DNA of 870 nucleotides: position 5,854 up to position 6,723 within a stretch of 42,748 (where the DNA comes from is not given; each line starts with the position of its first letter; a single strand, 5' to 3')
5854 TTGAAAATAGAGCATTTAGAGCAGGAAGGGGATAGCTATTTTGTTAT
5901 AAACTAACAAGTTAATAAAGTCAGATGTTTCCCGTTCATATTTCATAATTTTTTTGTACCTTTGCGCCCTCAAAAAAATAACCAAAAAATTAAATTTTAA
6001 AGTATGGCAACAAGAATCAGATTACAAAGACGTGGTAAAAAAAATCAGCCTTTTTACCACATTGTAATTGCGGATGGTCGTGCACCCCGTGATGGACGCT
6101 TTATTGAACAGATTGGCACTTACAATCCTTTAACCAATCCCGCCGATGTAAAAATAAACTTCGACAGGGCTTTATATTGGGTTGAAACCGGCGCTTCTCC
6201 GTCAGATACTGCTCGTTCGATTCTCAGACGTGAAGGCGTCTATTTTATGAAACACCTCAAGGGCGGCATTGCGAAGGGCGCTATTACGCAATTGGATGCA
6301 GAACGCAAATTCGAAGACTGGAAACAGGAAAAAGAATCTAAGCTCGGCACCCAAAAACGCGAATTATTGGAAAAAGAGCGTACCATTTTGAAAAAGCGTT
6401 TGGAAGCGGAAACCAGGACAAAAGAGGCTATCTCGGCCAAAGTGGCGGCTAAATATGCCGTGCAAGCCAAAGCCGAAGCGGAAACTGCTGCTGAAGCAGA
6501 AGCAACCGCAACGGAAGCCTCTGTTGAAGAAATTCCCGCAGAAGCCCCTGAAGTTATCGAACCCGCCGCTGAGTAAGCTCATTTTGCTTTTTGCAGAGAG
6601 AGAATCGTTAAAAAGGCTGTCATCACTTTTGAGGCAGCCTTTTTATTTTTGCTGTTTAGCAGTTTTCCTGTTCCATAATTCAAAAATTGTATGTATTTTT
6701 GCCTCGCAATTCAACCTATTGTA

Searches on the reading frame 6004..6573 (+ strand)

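Call 35: search_protein_families(library=pfam, proteins=[window:6004-6573:+], max_evalue=0.001)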
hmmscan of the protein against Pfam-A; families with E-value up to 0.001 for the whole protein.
window:6004-6573:+ (190 aa): 1 family
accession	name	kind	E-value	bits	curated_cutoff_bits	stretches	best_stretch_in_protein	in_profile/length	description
PF00886.24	Ribosomal_S16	-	2.6e-26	91.8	27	1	9-67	1-62/62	Ribosomal protein S16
